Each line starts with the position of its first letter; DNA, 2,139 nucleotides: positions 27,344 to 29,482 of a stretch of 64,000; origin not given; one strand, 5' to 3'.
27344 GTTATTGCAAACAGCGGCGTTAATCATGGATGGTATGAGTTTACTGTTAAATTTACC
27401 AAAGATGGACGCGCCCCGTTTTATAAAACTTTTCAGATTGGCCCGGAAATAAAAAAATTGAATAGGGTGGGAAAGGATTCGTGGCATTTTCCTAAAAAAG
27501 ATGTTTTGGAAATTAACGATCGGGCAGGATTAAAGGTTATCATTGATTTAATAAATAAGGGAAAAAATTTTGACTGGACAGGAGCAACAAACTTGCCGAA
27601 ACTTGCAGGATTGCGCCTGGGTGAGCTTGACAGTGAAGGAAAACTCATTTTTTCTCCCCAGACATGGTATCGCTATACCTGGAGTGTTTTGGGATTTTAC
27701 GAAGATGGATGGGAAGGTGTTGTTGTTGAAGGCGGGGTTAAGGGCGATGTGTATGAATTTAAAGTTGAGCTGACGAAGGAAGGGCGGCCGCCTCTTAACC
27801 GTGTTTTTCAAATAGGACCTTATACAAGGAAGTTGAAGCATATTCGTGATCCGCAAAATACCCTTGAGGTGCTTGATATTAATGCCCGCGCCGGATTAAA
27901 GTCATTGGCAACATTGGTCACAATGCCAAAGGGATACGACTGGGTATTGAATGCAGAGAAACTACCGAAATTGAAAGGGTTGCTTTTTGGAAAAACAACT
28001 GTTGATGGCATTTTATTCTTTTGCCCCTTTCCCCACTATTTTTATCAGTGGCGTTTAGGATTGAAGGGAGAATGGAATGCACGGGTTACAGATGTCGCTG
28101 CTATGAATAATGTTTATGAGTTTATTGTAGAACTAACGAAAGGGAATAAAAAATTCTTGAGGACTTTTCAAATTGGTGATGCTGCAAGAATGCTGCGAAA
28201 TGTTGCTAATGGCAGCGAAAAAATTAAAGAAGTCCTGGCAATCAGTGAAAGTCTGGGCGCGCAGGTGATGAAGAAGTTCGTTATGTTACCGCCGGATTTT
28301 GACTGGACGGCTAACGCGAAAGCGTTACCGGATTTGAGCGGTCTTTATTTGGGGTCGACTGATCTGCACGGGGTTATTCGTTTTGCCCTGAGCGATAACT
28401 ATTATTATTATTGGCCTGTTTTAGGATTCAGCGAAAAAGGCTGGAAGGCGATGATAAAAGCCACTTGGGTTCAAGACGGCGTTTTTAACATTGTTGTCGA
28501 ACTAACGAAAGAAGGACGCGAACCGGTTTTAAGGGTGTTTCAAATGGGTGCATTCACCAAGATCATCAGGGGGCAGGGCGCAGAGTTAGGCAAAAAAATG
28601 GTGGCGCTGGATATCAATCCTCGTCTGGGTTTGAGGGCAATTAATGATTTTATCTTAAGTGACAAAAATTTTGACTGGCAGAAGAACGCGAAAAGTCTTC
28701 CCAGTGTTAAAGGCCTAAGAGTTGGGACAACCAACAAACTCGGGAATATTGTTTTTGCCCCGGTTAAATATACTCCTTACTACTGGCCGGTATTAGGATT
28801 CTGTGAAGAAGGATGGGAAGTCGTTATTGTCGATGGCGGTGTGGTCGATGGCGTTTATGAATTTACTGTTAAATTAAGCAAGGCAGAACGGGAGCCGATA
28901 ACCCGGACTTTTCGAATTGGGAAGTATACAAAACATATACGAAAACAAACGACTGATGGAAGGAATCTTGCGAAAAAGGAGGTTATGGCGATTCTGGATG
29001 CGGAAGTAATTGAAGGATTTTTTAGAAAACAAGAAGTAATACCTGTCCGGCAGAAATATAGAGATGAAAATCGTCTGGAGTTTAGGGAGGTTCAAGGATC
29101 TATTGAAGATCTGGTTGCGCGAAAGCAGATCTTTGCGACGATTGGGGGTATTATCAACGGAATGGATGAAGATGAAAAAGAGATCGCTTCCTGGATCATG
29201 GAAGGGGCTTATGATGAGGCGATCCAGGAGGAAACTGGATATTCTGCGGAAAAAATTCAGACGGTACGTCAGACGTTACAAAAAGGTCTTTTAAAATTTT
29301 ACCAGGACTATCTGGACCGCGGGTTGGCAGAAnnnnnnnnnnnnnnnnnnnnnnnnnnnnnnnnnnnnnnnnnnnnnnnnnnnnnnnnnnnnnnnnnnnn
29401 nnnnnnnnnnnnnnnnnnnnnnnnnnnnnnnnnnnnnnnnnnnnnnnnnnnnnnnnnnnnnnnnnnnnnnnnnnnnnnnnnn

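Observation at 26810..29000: Six tandem ~123-aa repeats of an unrecognised W/Y/F-rich domain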

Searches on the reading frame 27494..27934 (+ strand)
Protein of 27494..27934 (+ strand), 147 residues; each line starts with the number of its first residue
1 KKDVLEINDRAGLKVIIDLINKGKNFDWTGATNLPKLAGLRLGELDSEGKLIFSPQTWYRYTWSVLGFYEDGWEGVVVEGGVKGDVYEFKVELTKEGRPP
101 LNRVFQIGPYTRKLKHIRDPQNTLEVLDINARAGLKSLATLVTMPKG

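Call 26: search_solved_structures(query=A2, max_evalue=10, show_alignments=2)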
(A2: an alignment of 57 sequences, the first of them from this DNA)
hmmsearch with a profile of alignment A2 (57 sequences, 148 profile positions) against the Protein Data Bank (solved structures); distinct sequences matched with E-value up to 10: 5.
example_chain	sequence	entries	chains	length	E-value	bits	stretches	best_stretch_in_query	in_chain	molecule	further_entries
3ozi_A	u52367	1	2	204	0.24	14.1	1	26-53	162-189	L6tr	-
7vu8_B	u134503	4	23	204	0.64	12.7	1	26-53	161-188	Flax rust resistance protein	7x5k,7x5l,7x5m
5e2h_A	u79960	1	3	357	0.94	12.2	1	83-137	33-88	Beta-lactamase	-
7m8q_C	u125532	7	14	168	1.1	11.9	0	72-124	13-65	Methane monooxygenase gamma chain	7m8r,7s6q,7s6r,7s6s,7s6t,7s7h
6vk4_C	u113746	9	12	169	1.1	11.9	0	72-124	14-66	Methane monooxygenase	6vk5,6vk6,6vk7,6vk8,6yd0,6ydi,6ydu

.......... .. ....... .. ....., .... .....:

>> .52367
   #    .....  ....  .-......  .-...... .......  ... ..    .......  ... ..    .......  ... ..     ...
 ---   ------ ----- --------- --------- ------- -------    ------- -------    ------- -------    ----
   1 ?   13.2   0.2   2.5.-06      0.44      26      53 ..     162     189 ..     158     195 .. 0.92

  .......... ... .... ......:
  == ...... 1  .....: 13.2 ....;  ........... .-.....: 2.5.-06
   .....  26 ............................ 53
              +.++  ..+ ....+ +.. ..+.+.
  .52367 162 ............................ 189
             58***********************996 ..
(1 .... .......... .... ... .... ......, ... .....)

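Call 30: predict_structure(alignment_id=A2)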
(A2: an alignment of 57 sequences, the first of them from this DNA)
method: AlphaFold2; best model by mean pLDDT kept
length: 147 residues; sequences in the alignment: 57
mean_pLDDT: 91.9   pTM: 0.82
mean pLDDT of the five models: 91.9, 91.7, 91.5, 91.3, 91.2
residues with pLDDT >= 90: 122; 70-90: 11; 50-70: 13; < 50: 1
segments of 3 or more residues with pLDDT < 50: none
pLDDT, mean of each block of 10 residues (from residue 1): 67 97 95 95 97 98 97 97 96 98 96 97 98 70 74
secondary structure, 60 per line:
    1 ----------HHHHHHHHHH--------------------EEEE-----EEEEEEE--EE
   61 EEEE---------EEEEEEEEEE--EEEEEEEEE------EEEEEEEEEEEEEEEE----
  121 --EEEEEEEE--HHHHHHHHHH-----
elements in order: H11-20 E41-44 E50-56 E59-64 E74-83 E86-94 E101-116 E123-130 H133-142

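Call 33: fold_search(model_id=the predicted structure, library=pdb)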
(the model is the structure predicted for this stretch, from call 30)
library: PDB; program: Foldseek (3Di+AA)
matches with E <= 10: 706; with E <= 0.001: 0
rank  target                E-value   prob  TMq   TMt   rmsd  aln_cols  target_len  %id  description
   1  3kkg                  5.0e-01  0.11  0.22  0.23  14.4       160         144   17  Crystal structure of Putative SnoaL-like polyketide cyclase (YP_509242.1) from Jannaschia Sp. CCS1 at 1.40 A resolution (released 2009-12-01)
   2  6qld_P                5.6e-01  0.16  0.18  0.12  10.7        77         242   17  Structure of inner kinetochore CCAN-Cenp-A complex (released 2019-10-02)
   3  1nwe                  7.3e-01  0.21  0.15  0.08  10.9        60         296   10  Ptp1B R47C Modified at C47 with N-[4-(2-{2-[3-(2-Bromo-acetylamino)-propionylamino]-3-hydroxy-propionylamino}-ethyl)-phe (released 2003-05-06)
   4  7fqu                  7.3e-01  0.13  0.15  0.08  11.0        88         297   11  PanDDA analysis group deposition -- Crystal structure of PTP1B in complex with FMSOA000470b (released 2022-11-23)
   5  9r0t_B                7.3e-01  0.09  0.20  0.26  13.2       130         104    8  De novo designed homodimeric NTF2-like protein with a hydrophobic pocket (released 2025-10-22)
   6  2bng_B                7.3e-01  0.06  0.17  0.18  14.4       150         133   11  Structure of an M.tuberculosis LEH-like epoxide hydrolase (released 2005-08-03)
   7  3zmp_B                7.7e-01  0.15  0.16  0.09  12.2        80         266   11  Src-derived peptide inhibitor complex of PTP1B (released 2014-01-22)
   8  3p1x_A                8.2e-01  0.33  0.20  0.39  11.5        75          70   16  Crystal structure of DRBM 2 domain of Interleukin enhancer-binding factor 3 from Homo sapiens, Northeast Structural Ge (released 2010-12-29)
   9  7gs8                  8.2e-01  0.11  0.17  0.10  11.8       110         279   11  PanDDA Analysis group deposition -- Crystal structure of PTP1B in complex with FMOPL000466a (released 2024-01-24)
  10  1lqf_A                8.2e-01  0.07  0.12  0.08  10.2        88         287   11  Structure of PTP1b in Complex with a Peptidic Bisphosphonate Inhibitor (released 2002-07-24)
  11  6qlf_P                8.6e-01  0.14  0.17  0.12  11.4        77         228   17  Structure of inner kinetochore CCAN complex with mask1 (released 2019-10-02)
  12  5ka2                  9.1e-01  0.14  0.16  0.09  12.1        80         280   11  Protein Tyrosine Phosphatase 1B YAYA (Y152A, Y153A) mutant, open state (released 2017-03-08)
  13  9qzd_A                9.7e-01  0.11  0.23  0.26  12.6       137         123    9  de novo NTF2-like protein (released 2025-10-22)
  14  9cuy_I                9.7e-01  0.07  0.18  0.18  20.2       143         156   11  Bacteriophage PhiTE extended baseplate (released 2025-04-16)
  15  4q35_B                1.0e+00  0.14  0.14  0.14  15.8        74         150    7  Structure of a membrane protein (released 2014-06-25)
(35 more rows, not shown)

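Call 41: fold_search(model_id=the predicted structure, library=viral)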
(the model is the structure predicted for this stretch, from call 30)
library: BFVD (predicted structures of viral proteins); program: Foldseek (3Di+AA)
matches with E <= 10: 663; with E <= 0.001: 0
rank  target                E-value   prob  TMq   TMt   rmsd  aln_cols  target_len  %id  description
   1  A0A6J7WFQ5            7.1e-02  0.44  0.23  0.16  11.7       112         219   16  Uncharacterized protein [uncultured Caudovirales phage]
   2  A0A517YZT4            1.7e-01  0.25  0.18  0.26  11.0        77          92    9  (no name in the UniProt tables at hand)
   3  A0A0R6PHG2            2.1e-01  0.33  0.24  0.18  10.9       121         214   14  (no name in the UniProt tables at hand)
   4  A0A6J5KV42            2.7e-01  0.72  0.26  0.21   9.1        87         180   16  Uncharacterized protein [uncultured Caudovirales phage]
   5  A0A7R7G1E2            3.1e-01  0.41  0.28  0.40  14.0       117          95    9  (no name in the UniProt tables at hand)
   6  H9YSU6                4.1e-01  0.30  0.27  0.27  11.6       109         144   11  (no name in the UniProt tables at hand)
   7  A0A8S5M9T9            4.1e-01  0.18  0.17  0.23   9.4        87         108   13  Uncharacterized protein [Siphoviridae sp. ctv4j104]
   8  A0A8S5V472            4.4e-01  0.25  0.21  0.30  11.3        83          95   12  Restriction alleviation protein [Myoviridae sp. ctKkB1]
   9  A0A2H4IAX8            4.6e-01  0.28  0.21  0.26  11.3        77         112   16  Uncharacterized protein [Erwinia phage vB_EamM_Y3]
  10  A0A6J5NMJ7            4.6e-01  0.11  0.18  0.20  14.5       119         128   13  Uncharacterized protein [uncultured Caudovirales phage]
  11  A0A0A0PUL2            4.9e-01  0.18  0.24  0.27  12.4       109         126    8  Uncharacterized protein [Bacillus phage Bp8p-T]
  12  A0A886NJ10            5.4e-01  0.41  0.23  0.23  15.4        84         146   14  (no name in the UniProt tables at hand)
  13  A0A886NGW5            5.4e-01  0.16  0.26  0.24  14.4       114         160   14  (no name in the UniProt tables at hand)
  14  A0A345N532            6.1e-01  0.21  0.20  0.31  10.7        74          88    9  (no name in the UniProt tables at hand)
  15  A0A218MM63            6.1e-01  0.07  0.14  0.05  15.3       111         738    8  Uncharacterized protein [uncultured virus]
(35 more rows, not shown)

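Call 66: find_homologous_proteins(query=A2, max_evalue=0.00001)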
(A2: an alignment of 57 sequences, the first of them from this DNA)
Query A2 (57 sequences): 4529 candidates shared short words with the query, none scored E <= 0.00001.

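Call 91: search_protein_families(library=pfam, alignment_id=A2, max_evalue=1)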
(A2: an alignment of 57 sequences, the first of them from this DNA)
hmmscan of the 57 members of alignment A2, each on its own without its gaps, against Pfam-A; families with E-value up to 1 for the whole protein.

A. member 1, seq(147 aa): 0 families

B. families by the number of members that match (of 57 scanned): 17 families
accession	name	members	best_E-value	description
PF13620.12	CarboxypepD_reg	1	0.019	Carboxypeptidase regulatory-like domain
PF10112.14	Halogen_Hydrol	1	0.023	5-bromo-4-chloroindolyl phosphate hydrolysis protein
PF19405.4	DUF5978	1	0.044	Family of unknown function (DUF5978)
PF13450.12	NAD_binding_8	1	0.05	NAD(P)-binding Rossmann-like domain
PF04836.17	IFRD_C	1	0.064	Interferon-related protein conserved region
PF17948.6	DnaT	1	0.081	DnaT DNA-binding domain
PF03745.19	DUF309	1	0.091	Domain of unknown function (DUF309)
PF05131.20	Pep3_Vps18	1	0.1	Pep3/Vps18/deep orange beta-propeller domain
PF16795.10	Phage_integr_3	1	0.11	Archaeal phage integrase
PF00658.24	MLLE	1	0.11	MLLE domain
PF20880.2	G1_gp67_N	1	0.11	Phage G1 gp67, N-terminal domain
PF16277.11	DUF4926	1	0.11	Domain of unknown function (DUF4926)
PF00632.30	HECT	1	0.12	HECT-domain (ubiquitin-transferase)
PF06505.16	XylR_N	1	0.13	Activator of aromatic catabolism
PF14801.12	TrmI-like_N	1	0.2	TrmI-like N-terminal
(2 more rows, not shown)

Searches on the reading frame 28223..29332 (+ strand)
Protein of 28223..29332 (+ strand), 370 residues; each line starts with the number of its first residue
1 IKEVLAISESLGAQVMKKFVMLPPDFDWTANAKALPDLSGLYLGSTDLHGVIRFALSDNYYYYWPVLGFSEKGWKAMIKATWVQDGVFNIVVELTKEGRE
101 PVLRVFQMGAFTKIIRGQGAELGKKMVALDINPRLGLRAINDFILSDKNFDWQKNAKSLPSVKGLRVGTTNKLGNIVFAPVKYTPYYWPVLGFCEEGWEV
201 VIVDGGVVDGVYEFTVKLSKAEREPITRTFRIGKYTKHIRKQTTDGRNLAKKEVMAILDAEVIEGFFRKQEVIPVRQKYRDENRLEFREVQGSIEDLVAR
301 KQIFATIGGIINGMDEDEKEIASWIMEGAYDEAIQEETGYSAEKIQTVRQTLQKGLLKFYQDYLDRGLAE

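Call 62: predict_structure(alignment_id=A5)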
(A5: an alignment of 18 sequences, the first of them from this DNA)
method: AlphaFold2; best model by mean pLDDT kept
length: 370 residues; sequences in the alignment: 18
mean_pLDDT: 84.3   pTM: 0.78
mean pLDDT of the five models: 84.3, 84.3, 84.3, 84.2, 81.5
residues with pLDDT >= 90: 220; 70-90: 87; 50-70: 36; < 50: 27
segments of 3 or more residues with pLDDT < 50: 269-292, 368-370
pLDDT, mean of each block of 10 residues (from residue 1): 68 94 94 93 96 95 95 97 96 97 96 95 96 95 90 90 95 93 90 93 92 96 94 87 60 89 63 29 29 56 78 88 88 86 91 79 57
secondary structure, 60 per line:
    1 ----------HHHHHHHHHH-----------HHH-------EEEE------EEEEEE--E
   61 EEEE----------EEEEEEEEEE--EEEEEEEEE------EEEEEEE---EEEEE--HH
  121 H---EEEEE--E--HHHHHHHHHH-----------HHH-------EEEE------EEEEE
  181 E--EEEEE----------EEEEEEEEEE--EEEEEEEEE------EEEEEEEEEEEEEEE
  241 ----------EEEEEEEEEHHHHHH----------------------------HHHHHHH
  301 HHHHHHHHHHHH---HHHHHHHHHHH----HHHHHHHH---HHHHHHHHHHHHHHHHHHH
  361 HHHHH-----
elements in order: H11-20 E42-45 E52-57 E60-64 E75-84 E87-95 E102-108 E112-116 E125-129 H135-144 E166-169 E176-181 E184-188 E199-208 E211-219 E226-240 E251-259 H260-265 H294-312 H316-326 H331-338 H342-365

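Call 65: fold_search(model_id=the predicted structure, library=pdb)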
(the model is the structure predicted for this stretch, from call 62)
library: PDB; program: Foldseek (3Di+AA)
matches with E <= 10: 421; with E <= 0.001: 0
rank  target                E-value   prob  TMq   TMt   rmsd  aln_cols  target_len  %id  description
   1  9fqr_Xh               2.2e-02  0.12  0.10  0.11  33.4       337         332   10  96-nm repeat of axonemal doublet microtubules from bovine sperm (released 2025-03-26)
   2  4kc5_D                1.8e-01  0.10  0.10  0.05  18.6       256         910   10  Crystal structure of the C-terminal part of RhiE from Burkholderia rhizoxinica (released 2013-09-18)
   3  6qlf_P                2.6e-01  0.06  0.08  0.12  19.2       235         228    9  Structure of inner kinetochore CCAN complex with mask1 (released 2019-10-02)
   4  8a5r                  3.7e-01  0.63  0.15  0.25  10.7       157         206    8  Crystal structure of light-activated DNA-binding protein EL222 from Erythrobacter litoralis crystallized and measured in (released 2023-07-05)
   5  4kc5_C                3.7e-01  0.08  0.11  0.05  18.2       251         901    9  Crystal structure of the C-terminal part of RhiE from Burkholderia rhizoxinica (released 2013-09-18)
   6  6h68_B                3.9e-01  0.08  0.10  0.03  20.4       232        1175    8  Yeast RNA polymerase I elongation complex stalled by cyclobutane pyrimidine dimer (CPD) with fully-ordered A49 (released 2018-08-29)
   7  2uzy_D                5.8e-01  0.06  0.12  0.08  21.2       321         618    8  Structure of the human receptor tyrosine kinase Met in complex with the Listeria monocytogenes invasion protein inlb:  (released 2007-08-07)
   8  6pon_B                6.1e-01  0.09  0.12  0.15  17.4       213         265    8  CRYSTAL STRUCTURE OF THE N-TERMINAL DOMAIN OF FIBRONECTIN- BINDING PROTEIN PAVA FROM STREPTOCOCCUS PNEUMONIAE (released 2019-07-31)
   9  6in7_B                6.4e-01  0.92  0.16  0.30   3.1        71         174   22  Crystal structure of AlgU in complex with MucA(cyto) (released 2019-07-24)
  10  8z6g_D                6.4e-01  0.89  0.15  0.29   3.2        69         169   23  the AlgU-MucAcyto complex structure in Pseudomonas aeruginosa (released 2024-05-08)
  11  4ohh                  6.4e-01  0.06  0.15  0.12  24.4       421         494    9  LEOPARD Syndrome-Associated SHP2/Q506P mutant (released 2014-09-24)
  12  4k3j_B                6.4e-01  0.06  0.13  0.10  19.7       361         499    9  Crystal structure of Onartuzumab Fab in complex with MET and HGF-beta (released 2013-08-28)
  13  6pon_A                6.7e-01  0.15  0.12  0.16  12.6       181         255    9  CRYSTAL STRUCTURE OF THE N-TERMINAL DOMAIN OF FIBRONECTIN- BINDING PROTEIN PAVA FROM STREPTOCOCCUS PNEUMONIAE (released 2019-07-31)
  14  2uzy_B                7.5e-01  0.06  0.13  0.09  16.7       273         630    6  Structure of the human receptor tyrosine kinase Met in complex with the Listeria monocytogenes invasion protein inlb:  (released 2007-08-07)
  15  3hty_C                8.3e-01  0.16  0.11  0.30  11.1       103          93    8  Crystal structure of a lipocalin-like protein (BT_0869) from Bacteroides thetaiotaomicron VPI-5482 at 1.95 A resolutio (released 2009-07-07)
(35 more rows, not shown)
